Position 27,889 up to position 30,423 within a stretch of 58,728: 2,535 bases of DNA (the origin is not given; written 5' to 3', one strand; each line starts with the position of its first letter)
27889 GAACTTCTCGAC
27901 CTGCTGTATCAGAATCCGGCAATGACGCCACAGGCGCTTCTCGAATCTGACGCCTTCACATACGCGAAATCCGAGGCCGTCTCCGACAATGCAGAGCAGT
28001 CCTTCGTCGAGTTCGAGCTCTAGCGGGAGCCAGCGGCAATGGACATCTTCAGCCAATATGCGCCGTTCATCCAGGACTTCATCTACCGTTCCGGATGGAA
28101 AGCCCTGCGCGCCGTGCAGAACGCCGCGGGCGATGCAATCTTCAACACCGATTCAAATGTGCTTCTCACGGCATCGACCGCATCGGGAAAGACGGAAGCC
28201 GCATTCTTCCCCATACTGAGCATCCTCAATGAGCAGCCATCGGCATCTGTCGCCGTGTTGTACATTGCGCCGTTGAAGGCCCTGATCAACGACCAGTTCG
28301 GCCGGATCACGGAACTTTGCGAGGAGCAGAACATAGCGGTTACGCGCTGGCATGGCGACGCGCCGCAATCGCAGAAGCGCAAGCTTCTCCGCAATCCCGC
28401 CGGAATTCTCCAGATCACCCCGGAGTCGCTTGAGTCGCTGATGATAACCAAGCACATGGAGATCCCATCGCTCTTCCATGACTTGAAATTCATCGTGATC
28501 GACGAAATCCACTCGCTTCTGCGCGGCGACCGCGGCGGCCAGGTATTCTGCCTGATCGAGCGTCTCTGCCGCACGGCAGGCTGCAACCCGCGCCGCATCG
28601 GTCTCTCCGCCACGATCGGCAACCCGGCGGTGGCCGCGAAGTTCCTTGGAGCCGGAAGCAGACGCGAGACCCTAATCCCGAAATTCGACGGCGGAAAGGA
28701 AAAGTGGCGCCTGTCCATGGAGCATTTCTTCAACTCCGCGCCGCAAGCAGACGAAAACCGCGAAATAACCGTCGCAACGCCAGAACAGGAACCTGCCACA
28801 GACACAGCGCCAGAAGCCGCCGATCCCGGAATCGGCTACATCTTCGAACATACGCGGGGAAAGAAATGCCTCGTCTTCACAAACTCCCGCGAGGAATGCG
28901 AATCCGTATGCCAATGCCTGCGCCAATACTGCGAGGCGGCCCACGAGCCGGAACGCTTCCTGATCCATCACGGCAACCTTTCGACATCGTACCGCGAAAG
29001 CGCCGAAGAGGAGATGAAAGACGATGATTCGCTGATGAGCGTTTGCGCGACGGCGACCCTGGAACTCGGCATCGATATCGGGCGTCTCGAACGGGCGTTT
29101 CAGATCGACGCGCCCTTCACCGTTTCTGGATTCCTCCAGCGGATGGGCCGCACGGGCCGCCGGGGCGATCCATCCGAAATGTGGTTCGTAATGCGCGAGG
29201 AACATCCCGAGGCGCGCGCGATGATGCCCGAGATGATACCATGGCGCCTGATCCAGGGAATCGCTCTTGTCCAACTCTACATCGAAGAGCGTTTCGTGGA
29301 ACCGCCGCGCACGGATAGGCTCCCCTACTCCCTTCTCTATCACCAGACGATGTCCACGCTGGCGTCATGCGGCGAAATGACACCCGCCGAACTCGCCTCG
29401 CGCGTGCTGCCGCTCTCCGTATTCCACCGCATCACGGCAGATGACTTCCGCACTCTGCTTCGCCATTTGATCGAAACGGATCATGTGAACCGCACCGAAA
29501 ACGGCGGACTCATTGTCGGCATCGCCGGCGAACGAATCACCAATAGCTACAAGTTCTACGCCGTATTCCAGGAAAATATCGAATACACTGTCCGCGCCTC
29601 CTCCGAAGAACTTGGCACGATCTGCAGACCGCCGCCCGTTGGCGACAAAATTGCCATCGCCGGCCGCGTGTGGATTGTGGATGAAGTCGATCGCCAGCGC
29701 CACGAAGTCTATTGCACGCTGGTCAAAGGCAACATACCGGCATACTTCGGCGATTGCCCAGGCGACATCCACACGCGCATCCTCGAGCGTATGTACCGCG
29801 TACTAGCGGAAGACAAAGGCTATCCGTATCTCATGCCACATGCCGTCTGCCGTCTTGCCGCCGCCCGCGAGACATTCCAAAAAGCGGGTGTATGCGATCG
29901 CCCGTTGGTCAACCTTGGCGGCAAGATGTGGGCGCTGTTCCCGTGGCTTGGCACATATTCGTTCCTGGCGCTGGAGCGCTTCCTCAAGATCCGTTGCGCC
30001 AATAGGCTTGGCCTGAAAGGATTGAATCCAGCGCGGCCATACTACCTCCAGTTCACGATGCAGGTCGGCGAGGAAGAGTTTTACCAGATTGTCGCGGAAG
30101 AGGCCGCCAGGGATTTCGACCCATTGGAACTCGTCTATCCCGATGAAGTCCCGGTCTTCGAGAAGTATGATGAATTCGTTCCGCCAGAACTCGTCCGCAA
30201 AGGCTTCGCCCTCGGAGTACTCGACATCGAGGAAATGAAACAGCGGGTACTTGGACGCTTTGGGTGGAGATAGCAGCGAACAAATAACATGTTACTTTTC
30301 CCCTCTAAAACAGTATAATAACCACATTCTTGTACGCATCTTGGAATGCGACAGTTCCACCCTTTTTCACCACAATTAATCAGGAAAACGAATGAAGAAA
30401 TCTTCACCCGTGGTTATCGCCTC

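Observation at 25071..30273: TerB-N/TerB-C protein + DUF2791 (BrxD-like) ATPase + Lhr-like helicase: a Shango-type candidate anti-phage cassette in a PVC-like genome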

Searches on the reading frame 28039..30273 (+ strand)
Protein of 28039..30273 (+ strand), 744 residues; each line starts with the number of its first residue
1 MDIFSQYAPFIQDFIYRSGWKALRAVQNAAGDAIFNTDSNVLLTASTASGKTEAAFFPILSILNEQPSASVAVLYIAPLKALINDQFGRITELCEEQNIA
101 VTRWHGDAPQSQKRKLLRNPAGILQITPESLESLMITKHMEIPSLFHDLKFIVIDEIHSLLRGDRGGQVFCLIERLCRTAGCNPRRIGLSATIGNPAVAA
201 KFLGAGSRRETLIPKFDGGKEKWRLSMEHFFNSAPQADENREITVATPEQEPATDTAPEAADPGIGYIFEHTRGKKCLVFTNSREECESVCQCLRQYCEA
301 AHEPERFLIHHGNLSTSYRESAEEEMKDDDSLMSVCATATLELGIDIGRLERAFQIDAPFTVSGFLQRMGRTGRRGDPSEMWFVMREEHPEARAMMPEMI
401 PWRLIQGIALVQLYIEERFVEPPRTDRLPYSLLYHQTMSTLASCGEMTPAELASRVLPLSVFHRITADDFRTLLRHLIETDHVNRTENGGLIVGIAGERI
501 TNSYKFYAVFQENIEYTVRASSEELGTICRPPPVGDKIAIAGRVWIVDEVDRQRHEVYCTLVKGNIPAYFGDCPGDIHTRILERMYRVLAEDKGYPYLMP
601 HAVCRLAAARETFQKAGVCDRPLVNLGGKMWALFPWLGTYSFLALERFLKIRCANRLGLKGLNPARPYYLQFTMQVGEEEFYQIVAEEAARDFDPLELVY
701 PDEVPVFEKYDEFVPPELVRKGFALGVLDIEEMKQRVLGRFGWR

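Call 3: search_protein_families(library=pfam, proteins=[window:28039-30273:+], max_evalue=0.01)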
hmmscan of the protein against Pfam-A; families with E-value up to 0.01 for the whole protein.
window:28039-30273:+ (744 aa): 4 families
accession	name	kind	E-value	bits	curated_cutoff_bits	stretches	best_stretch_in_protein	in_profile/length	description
PF00270.35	DEAD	-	1.1e-29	103.7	26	1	25-194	2-161/167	DEAD/DEAH box helicase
PF00271.37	Helicase_C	-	1.8e-18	67.2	23.5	1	269-376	10-110/110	Helicase conserved C-terminal domain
PF04851.21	ResIII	-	5.2e-08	33.4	22.5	1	23-193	4-162/164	Type III restriction enzyme, res subunit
PF22590.2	Cas3-like_C_2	-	7e-05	23.5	27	1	274-375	2-104/106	CRISPR-associated nuclease/helicase Cas3, C-terminal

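Call 4: search_protein_families(library=padloc, proteins=[window:28039-30273:+], max_evalue=0.01)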
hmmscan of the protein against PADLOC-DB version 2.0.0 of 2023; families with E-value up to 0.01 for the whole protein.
window:28039-30273:+ (744 aa): 63 families (the best 25 are shown)
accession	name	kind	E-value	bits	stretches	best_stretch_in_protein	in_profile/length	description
PDLC03960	SngC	-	5.5e-279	925.9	1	3-735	5-715/720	-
PDLC02503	BrxHI|BrxHII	-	1.8e-121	404.7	1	2-734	3-685/698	BrxHI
PDLC02501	BrxHI|BrxHII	-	9.5e-79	263.5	2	1-212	1-214/925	BrxHI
PDLC02897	DpdJ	-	2.4e-24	83.2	2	276-375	357-451/1570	DpdJ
PDLC02864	DpdF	-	1.2e-18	65.2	2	267-388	227-341/610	DpdF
PDLC01761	Cas3b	-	2.9e-17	60.6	2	13-119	211-305/705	-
PDLC00037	DruE3|DruE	-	4.2e-17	59.2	2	38-199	118-305/2055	SNF2 family N-terminal domain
PDLC02896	DpdJ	-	1.4e-16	57.4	3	115-196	331-415/1487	DpdJ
PDLC03928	PsyrT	-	7.8e-16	55.5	2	21-159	20-153/689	-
PDLC00036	DruE3|DruE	-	2.1e-14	49.6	2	36-194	106-286/2023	SNF2 family N-terminal domain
PDLC00192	HamB1|HamB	-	3.4e-14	49.4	1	26-207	272-448/1104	DEAD-box helicase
PDLC01196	Cas3d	-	4.3e-13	46.7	2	34-102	25-86/594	CAS-I-D; effector_G3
PDLC00035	DruE3|DruE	-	1.1e-12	44.6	2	37-200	118-306/1460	SNF2 family N-terminal domain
PDLC00013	DruE1|DruE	-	1.9e-12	43.9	2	27-99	96-176/1776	SNF2 family N-terminal domain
PDLC00194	HamB1|HamB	-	1.1e-11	41.3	1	6-205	211-405/995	DEAD-box helicase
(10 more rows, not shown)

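Call 26: search_protein_families(library=ncbifam, proteins=[window:28039-30273:+], max_evalue=0.001)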
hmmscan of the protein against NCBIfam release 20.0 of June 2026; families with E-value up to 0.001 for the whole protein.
window:28039-30273:+ (744 aa): 31 families (the best 25 are shown)
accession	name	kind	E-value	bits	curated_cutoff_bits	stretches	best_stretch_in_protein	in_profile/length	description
TIGR04121.1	DEXH_lig_assoc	equivalog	1.5e-61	208.1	850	1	11-478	3-435/804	ligase-associated DNA damage response DEXH box helicase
NF010338.0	PRK13767.1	equivalog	4e-51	174.3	849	1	2-375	14-385/877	ATP-dependent helicase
TIGR03817.1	DECH_helic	hypoth_equivalog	7.5e-40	136.9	874.1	1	16-388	30-386/742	helicase/secretion neighborhood putative DEAH-box helicase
NF007284.0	PRK09751.1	equivalog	2.2e-29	101.4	1496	2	6-214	14-237/1538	ATP-dependent helicase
NF002654.0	PRK02362.1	equivalog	7e-20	70.9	887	1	11-298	12-267/739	ATP-dependent DNA helicase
NF008744.0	PRK11776.1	equivalog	1.4e-14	53.6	524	2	265-379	233-340/460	ATP-dependent RNA helicase DbpA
NF040935.1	helicase_Hel308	equivalog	4.8e-14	51.4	1200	1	11-207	15-195/704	ATP-dependent DNA helicase Hel308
TIGR00614.1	recQ_fam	subfamily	2.4e-13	49.7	219.8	1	266-382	218-327/470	RecQ family ATP-dependent DNA helicase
NF041067.1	DpdJ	equivalog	4.1e-13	47.9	800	0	147-196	360-408/1482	protein DpdJ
NF053631.1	RNA_helic_CshA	equivalog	7.5e-13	48.1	646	2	15-161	14-154/434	degradosome RNA helicase CshA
NF001308.0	PRK00254.1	equivalog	1.1e-12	47.1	1216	1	19-205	20-191/720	ATP-dependent DNA helicase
NF002251.0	PRK01172.1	equivalog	2.5e-12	45.8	891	1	35-206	34-192/674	ATP-dependent DNA helicase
TIGR01389.1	recQ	equivalog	2.7e-12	46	640.2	1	267-387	218-330/591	DNA helicase RecQ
NF008394.0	PRK11192.1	equivalog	9.7e-12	44.4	507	1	269-377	242-343/441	ATP-dependent RNA helicase SrmB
NF041063.1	DpdF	equivalog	6e-10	38.3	550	1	36-158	156-280/813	protein DpdF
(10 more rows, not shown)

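Call 30: search_solved_structures(query=window:28039-30270:+, max_evalue=0.00001)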
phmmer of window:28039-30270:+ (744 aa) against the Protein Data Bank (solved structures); distinct sequences matched with E-value up to 0.00001: 53.
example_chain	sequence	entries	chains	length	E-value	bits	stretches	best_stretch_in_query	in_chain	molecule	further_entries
5v9x_A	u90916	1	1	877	1e-30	109.9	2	28-207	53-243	ATP-dependent DNA helicase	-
7lhl_A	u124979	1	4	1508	4.4e-30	107.8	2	29-207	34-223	ATP-dependent DNA helicase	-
6znp_A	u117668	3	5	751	2.4e-26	95.4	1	37-380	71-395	Uncharacterized ATP-dependent helicase YprA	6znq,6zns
8alz_B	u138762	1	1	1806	1.6e-25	92.7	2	18-204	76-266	Activating signal cointegrator 1 complex subunit 3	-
6s8o_B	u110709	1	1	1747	2.3e-24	88.9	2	18-204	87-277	U5 small nuclear ribonucleoprotein 200 kDa helicase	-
7zpq_CA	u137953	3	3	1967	1.5e-23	86.2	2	21-206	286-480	SLH1 isoform 1 | RQC trigger complex helicase SLH1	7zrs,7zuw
6s9i_B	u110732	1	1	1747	2.2e-23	85.6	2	18-204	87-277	U5 small nuclear ribonucleoprotein 200 kDa helicase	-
6qdv_B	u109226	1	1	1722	2.7e-23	85.3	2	18-204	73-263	U5 small nuclear ribonucleoprotein 200 kDa helicase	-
4f91_B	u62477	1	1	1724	2.7e-23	85.3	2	18-204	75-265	U5 small nuclear ribonucleoprotein 200 kDa helicase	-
4f92_B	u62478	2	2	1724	2.7e-23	85.3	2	18-204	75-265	U5 small nuclear ribonucleoprotein 200 kDa helicase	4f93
5urj_A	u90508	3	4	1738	2.8e-23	85.3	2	18-204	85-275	U5 small nuclear ribonucleoprotein 200 kDa helicase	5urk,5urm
4kit_B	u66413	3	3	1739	2.8e-23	85.3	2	18-204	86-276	U5 small nuclear ribonucleoprotein 200 kDa helicase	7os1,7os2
6s8q_B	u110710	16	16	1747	2.9e-23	85.2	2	18-204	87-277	U5 small nuclear ribonucleoprotein 200 kDa helicase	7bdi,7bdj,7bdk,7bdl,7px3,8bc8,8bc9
6qv3_A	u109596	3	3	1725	3.2e-23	85.1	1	21-218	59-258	Pre-mRNA splicing helicase-like protein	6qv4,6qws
5m59_A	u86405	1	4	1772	3.5e-23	85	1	21-218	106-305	Pre-mRNA splicing helicase-like protein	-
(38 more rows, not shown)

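Call 37: find_homologous_proteins(query=window:28039-30270:+, max_evalue=1e-20)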
Query window:28039-30270:+ (744 aa): 8000 proteins with E <= 1e-20 among 8000 candidates; the best 120 are listed.
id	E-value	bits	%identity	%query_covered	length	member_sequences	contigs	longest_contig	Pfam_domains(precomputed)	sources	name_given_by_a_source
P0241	0.0e+0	1733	100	100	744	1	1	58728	PF00270.36,PF00271.38,PF04851.22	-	-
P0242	0.0e+0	1457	83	99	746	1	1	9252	PF00270.36,PF00271.38,PF04851.22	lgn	-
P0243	0.0e+0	1451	82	100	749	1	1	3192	PF00270.36,PF00271.38,PF04851.22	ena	-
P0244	0.0e+0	1450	82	100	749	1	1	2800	PF00270.36,PF00271.38,PF04851.22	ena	-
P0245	0.0e+0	1450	82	100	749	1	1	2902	PF00270.36,PF00271.38,PF04851.22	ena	-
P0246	0.0e+0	1442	83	99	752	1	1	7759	PF00270.36,PF00271.38,PF04851.22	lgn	-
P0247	0.0e+0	1440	83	99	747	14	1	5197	PF00270.36,PF00271.38,PF04851.22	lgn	-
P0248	0.0e+0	1440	82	100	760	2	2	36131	PF00270.36,PF00271.38,PF04851.22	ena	-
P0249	0.0e+0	1440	82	99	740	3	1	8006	PF00270.36,PF00271.38,PF04851.22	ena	-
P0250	0.0e+0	1440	83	99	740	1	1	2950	PF00270.36,PF00271.38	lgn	-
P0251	0.0e+0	1440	82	99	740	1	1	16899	PF00270.36,PF00271.38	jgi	-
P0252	0.0e+0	1440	82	100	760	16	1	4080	PF00270.36,PF00271.38,PF04851.22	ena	-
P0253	0.0e+0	1439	83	99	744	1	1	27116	PF00270.36,PF00271.38,PF04851.22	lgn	-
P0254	0.0e+0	1439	82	99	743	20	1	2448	PF00270.36,PF00271.38,PF04851.22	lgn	-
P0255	0.0e+0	1439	82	99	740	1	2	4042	PF00270.36,PF00271.38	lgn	-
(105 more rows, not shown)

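Call 48: predict_structure(alignment_id=A3)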
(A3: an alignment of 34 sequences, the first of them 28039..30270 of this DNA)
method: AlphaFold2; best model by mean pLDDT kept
length: 744 residues; sequences in the alignment: 34
mean_pLDDT: 50.2   pTM: 0.34
mean pLDDT of the five models: 50.2, 47.5, 45.7, 43.8, 43.0
residues with pLDDT >= 90: 0; 70-90: 177; 50-70: 201; < 50: 366
segments of 3 or more residues with pLDDT < 50: 1-6, 10-19, 67-70, 77-83, 157-163, 192-194, 217-299, 301-465, 482-514, 537-543, 563-581, 597-599, 663-669, 704-711
pLDDT, mean of each block of 10 residues (from residue 1): 46 46 65 75 60 63 55 50 52 66 70 74 74 72 70 59 56 76 71 56 73 55 22 27 35 26 25 27 39 46 32 25 25 23 26 26 25 23 22 27 33 28 24 23 26 29 46 60 38 26 26 52 58 56 64 79 39 33 60 57 61 68 73 62 78 84 48 81 88 81 45 60 66 76 56
secondary structure, 60 per line:
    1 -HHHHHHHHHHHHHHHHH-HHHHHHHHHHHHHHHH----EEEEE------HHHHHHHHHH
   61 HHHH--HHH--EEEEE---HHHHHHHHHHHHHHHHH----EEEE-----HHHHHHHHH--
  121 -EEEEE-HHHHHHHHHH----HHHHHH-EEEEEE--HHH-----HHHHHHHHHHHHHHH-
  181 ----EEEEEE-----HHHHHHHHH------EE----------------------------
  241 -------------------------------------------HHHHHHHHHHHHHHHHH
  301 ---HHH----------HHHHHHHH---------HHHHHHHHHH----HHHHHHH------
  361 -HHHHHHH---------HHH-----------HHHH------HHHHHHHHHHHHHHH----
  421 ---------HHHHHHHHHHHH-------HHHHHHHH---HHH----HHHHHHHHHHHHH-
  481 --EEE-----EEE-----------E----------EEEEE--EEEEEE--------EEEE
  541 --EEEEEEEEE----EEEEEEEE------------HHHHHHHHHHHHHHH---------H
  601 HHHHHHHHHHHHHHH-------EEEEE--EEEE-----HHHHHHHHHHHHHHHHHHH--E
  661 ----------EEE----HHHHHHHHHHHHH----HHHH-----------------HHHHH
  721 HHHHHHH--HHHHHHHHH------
elements in order (helices of 4 or more, strands of 3 or more residues): H2-18 H20-35 E40-44 H51-64 E72-76 H80-96 E101-104 H110-118 E122-126 H128-137 H142-147 E149-154 H165-179 E185-190 H196-204 H284-300 H317-324 H334-343 H348-354 H362-368 H392-395 H402-416 H430-441 H449-456 H467-479 E483-485 E491-493 E516-520 E523-528 E537-540 E543-551 E556-563 H576-590 H600-615 E623-627 E630-633 H639-657 E671-673 H678-690 H695-698 H716-727 H730-738

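Call 76: search_solved_structures(query=A3, max_evalue=1e-15, show_alignments=1)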
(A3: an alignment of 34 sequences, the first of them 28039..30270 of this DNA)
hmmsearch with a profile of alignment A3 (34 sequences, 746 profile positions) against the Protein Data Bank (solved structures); distinct sequences matched with E-value up to 1e-15: 22.
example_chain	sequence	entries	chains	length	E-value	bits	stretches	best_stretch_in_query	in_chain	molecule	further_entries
5v9x_A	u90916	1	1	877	9.1e-34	120.1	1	28-214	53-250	ATP-dependent DNA helicase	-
7lhl_A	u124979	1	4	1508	4e-33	118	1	28-214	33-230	ATP-dependent DNA helicase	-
6znp_A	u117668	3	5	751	9.2e-30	106.8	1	18-204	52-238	Uncharacterized ATP-dependent helicase YprA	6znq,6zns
8alz_B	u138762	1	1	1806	5e-29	104.4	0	18-205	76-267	Activating signal cointegrator 1 complex subunit 3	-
6s8o_B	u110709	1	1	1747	5.2e-28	101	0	19-209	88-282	U5 small nuclear ribonucleoprotein 200 kDa helicase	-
7zpq_CA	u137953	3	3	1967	6.5e-28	100.7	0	20-205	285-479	SLH1 isoform 1 | RQC trigger complex helicase SLH1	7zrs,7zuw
6qv3_A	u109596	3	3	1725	2.2e-27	99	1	21-237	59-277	Pre-mRNA splicing helicase-like protein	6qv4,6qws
5m59_A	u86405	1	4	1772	2.5e-27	98.8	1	21-237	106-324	Pre-mRNA splicing helicase-like protein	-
6qdv_B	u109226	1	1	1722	6.9e-27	97.3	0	19-209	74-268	U5 small nuclear ribonucleoprotein 200 kDa helicase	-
4f91_B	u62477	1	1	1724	7e-27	97.3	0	19-209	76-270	U5 small nuclear ribonucleoprotein 200 kDa helicase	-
4f92_B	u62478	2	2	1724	7e-27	97.3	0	19-209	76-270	U5 small nuclear ribonucleoprotein 200 kDa helicase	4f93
5urj_A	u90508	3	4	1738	7.2e-27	97.3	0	19-209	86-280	U5 small nuclear ribonucleoprotein 200 kDa helicase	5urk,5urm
4kit_B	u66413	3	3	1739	7.2e-27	97.3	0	19-209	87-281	U5 small nuclear ribonucleoprotein 200 kDa helicase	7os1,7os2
6s8q_B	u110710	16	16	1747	7.3e-27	97.2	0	19-209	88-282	U5 small nuclear ribonucleoprotein 200 kDa helicase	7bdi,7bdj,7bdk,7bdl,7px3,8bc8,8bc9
6s9i_B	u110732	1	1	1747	8e-27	97.1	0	19-209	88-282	U5 small nuclear ribonucleoprotein 200 kDa helicase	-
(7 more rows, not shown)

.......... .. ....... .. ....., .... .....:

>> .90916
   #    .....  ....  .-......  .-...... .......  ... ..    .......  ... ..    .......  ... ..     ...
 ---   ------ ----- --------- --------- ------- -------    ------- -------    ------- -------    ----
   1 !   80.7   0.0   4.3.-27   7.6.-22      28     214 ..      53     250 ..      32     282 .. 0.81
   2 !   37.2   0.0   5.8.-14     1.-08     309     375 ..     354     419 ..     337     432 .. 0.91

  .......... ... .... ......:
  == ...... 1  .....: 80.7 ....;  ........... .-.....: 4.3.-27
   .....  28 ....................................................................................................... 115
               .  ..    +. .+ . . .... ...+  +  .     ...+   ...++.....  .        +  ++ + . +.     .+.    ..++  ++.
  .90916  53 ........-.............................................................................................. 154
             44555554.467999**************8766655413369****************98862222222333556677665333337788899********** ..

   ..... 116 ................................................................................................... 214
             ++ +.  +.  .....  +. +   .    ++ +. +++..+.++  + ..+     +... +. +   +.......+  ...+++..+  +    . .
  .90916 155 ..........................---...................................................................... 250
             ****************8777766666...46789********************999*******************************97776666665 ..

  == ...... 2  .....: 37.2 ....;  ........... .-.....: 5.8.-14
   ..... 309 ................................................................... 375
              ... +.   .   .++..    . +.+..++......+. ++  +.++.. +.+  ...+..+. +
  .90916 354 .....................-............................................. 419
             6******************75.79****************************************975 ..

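Call 78: fold_search(model_id=the predicted structure, library=pdb)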
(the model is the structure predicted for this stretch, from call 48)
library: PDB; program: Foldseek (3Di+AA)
matches with E <= 10: 1292; with E <= 0.001: 114
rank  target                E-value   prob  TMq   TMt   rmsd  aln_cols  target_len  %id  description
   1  6zns                  1.5e-08  1.00  0.21  0.24  28.7       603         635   18  Crystal Structure of DUF1998 helicase MrfA (released 2020-11-25)
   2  5v9x_A                2.2e-08  1.00  0.22  0.21  25.4       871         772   18  Structure of Mycobacterium smegmatis helicase Lhr bound to ssDNA and AMP-PNP (released 2017-12-06)
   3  6znp_B                3.4e-08  1.00  0.22  0.23  29.1       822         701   16  Crystal Structure of DUF1998 helicase MrfA bound to DNA (released 2020-11-25)
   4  6znq_B                8.4e-08  1.00  0.22  0.23  28.4       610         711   18  Crystal Structure of DUF1998 helicase MrfA bound to DNA and AMPPNP (released 2020-11-25)
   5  6znp_A                1.0e-07  1.00  0.23  0.22  29.5       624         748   18  Crystal Structure of DUF1998 helicase MrfA bound to DNA (released 2020-11-25)
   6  7zmm_A                5.6e-06  1.00  0.18  0.29   5.4       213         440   21  Crystal structure of human RECQL5 helicase APO form in complex with engineered nanobody (Gluebody) G2-001 (released 2022-06-22)
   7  5m59_E                6.2e-06  1.00  0.20  0.09   5.2       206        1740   28  Crystal structure of Chaetomium thermophilum Brr2 helicase core in complex with Prp8 Jab1 domain (released 2016-12-21)
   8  6qv4                  7.2e-06  1.00  0.20  0.09   5.1       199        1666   30  Crystal structure of the Ski2 RNA-helicase Brr2 from Chaetomium thermophilum bound to ATP-gamma-S (released 2020-01-15)
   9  6qws                  8.0e-06  1.00  0.20  0.10   5.2       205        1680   28  Crystal structure of the Ski2 RNA-helicase Brr2 from Chaetomium thermophilum in the apo state (released 2020-01-15)
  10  6qv3                  1.2e-05  1.00  0.20  0.10   5.1       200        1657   30  Crystal structure of the Ski2 RNA-helicase Brr2 from Chaetomium thermophilum bound to ADP (released 2020-01-15)
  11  5dca_A                1.2e-05  1.00  0.20  0.08   5.1       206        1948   29  Crystal structure of yeast full length Brr2 in complex with Prp8 Jab1 domain (released 2015-12-16)
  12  6s9i_B                1.4e-05  1.00  0.20  0.10  19.0       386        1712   22  Human Brr2 Helicase Region D534C/N1866C in complex with C-tail deleted Jab1 (released 2020-01-22)
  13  7zmq_B                1.7e-05  1.00  0.19  0.30   5.1       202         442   23  Crystal structure of human RECQL5 helicase APO form in complex with engineered nanobody (Gluebody) G2*-006 (released 2022-06-22)
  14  5urk                  2.0e-05  1.00  0.19  0.09  20.2       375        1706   19  Crystal structure of human BRR2 in complex with T-3935799 (released 2017-07-19)
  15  8rl5_B                2.1e-05  1.00  0.19  0.32   4.6       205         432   22  DNA helicase RECQL5 in complex with homo Di-Gluebody G5-006 (released 2025-01-15)
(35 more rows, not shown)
